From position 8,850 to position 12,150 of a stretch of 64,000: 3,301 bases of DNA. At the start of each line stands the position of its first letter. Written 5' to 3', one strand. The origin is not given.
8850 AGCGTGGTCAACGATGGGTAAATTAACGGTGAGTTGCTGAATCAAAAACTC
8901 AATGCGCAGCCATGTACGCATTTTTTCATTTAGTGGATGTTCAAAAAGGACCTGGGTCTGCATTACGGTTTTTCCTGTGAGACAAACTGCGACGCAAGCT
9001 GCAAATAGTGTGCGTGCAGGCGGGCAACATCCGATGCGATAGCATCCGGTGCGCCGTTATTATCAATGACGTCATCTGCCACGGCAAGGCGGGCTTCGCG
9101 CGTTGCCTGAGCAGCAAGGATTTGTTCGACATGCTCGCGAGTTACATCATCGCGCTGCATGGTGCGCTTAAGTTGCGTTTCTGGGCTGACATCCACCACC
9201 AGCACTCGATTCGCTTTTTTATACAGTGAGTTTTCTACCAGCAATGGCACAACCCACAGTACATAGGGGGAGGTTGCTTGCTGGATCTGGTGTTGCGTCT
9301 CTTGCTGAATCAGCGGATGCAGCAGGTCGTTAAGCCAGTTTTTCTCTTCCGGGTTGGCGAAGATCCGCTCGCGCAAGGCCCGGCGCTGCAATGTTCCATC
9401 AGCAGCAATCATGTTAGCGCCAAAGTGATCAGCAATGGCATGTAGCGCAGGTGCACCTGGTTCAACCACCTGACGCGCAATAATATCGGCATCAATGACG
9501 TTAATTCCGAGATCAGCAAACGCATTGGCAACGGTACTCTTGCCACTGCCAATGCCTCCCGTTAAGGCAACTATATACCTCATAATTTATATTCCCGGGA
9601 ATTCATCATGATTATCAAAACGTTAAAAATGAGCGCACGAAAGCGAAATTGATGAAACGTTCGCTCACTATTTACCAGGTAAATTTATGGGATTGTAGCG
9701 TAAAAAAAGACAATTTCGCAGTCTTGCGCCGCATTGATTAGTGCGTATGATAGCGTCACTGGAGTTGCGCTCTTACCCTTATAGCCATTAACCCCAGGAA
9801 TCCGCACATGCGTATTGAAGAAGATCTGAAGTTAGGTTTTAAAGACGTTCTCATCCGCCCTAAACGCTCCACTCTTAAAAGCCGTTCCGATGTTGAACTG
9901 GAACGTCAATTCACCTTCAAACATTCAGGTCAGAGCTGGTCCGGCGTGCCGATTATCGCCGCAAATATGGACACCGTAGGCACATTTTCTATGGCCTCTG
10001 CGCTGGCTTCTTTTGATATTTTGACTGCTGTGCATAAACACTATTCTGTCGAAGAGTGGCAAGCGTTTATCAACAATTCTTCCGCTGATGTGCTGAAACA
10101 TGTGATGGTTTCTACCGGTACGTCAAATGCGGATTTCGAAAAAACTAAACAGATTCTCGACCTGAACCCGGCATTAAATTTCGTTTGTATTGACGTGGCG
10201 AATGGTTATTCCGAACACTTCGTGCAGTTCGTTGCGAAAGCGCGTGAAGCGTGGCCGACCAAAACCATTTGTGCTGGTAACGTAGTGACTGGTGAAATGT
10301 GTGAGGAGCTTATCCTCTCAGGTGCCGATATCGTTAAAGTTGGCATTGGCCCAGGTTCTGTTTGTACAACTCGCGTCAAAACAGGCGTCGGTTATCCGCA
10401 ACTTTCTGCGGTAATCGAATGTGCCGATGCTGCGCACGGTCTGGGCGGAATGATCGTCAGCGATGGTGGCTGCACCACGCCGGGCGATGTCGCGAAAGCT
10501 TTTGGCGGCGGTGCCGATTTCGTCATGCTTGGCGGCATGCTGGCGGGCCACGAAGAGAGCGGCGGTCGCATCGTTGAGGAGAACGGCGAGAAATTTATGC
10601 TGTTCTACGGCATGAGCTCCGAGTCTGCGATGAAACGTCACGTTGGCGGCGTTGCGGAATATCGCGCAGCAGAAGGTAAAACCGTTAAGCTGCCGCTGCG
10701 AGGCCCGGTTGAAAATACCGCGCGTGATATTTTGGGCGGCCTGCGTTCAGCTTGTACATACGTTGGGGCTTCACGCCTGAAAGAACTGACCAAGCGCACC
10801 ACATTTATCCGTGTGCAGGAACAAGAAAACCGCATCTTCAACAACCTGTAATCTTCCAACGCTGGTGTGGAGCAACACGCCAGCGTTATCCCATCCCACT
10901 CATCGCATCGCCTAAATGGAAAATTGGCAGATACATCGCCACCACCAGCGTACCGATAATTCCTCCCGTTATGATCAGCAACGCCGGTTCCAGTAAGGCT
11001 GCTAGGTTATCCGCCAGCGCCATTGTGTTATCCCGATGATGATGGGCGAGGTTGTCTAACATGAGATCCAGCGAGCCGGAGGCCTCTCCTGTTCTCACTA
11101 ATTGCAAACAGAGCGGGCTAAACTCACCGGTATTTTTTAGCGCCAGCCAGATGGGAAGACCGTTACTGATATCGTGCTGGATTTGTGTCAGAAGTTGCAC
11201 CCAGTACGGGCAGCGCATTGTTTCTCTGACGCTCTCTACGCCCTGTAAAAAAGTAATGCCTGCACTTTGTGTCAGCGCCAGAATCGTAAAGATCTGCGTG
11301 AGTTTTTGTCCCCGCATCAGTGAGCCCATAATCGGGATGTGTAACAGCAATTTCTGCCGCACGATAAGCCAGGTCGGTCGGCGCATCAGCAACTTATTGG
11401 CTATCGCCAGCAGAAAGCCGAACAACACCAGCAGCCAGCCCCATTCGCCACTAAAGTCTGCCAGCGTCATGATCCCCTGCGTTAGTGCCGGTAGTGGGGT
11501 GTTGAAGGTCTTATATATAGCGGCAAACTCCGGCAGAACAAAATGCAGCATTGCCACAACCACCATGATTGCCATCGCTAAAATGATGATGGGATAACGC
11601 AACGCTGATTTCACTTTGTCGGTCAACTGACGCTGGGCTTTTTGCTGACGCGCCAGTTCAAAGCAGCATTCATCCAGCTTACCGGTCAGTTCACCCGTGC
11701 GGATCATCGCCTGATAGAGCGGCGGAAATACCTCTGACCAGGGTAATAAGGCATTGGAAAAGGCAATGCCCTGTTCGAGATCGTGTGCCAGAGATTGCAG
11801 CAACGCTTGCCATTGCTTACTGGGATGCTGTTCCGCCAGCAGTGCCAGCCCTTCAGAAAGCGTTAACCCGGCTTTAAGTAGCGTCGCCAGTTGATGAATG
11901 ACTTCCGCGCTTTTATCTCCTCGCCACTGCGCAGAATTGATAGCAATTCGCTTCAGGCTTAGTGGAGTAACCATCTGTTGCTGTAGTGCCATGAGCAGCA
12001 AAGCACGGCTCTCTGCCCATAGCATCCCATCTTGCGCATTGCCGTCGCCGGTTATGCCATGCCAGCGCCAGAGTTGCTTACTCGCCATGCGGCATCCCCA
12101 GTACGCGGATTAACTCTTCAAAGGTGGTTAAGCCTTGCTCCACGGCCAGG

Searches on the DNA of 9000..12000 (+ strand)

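Call 25: search_dna_similar(query=window:9000-12000:+, collection=ecoli_genomes, mode=near, max_rows=5)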
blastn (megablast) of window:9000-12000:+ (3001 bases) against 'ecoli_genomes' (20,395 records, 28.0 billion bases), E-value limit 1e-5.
Records with a match: 5424; places in all: 5428; records where one place covers at least 80% of the query: 5420.
Genomes with a match: 5424 of 5426; with a place that covers at least 80% of the query: 5420. Places per genome that has any: lowest 1, median 1, highest 2. On chromosomes: 5425 places; on plasmids: 3.
Best place of each record, by identity: >=99% 189; 95-99% 5235.
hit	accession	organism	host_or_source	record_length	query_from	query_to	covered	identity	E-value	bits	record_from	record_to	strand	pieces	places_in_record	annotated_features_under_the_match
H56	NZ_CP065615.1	Escherichia coli strain FDAARGOS_943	missing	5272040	1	3001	100%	100.0%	0e+0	5542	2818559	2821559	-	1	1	hofC: protein transport protein HofC | guaC: GMP reductase | coaE: dephospho-CoA kinase | protein YacM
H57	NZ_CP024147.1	Escherichia coli strain 14EC033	clinical patient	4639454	1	3001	100%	99.4%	0e+0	5448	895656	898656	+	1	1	hofC: protein transport protein HofC | guaC: GMP reductase | coaE: dephospho-CoA kinase | protein YacM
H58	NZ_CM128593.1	Escherichia coli strain 100416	Homo sapiens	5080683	1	3001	100%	99.4%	0e+0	5448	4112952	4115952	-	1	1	hofC: protein transport protein HofC | guaC: GMP reductase | coaE: dephospho-CoA kinase | protein YacM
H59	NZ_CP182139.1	Escherichia coli strain CUWW06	wastewater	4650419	1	3001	100%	99.4%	0e+0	5443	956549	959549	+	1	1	hofC: protein transport protein HofC | guaC: GMP reductase | coaE: dephospho-CoA kinase | protein YacM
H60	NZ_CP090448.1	Escherichia coli strain PT62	pigeon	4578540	1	2999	100%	99.5%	0e+0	5450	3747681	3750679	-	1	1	hofC: protein transport protein HofC | guaC: GMP reductase | coaE: dephospho-CoA kinase | protein YacM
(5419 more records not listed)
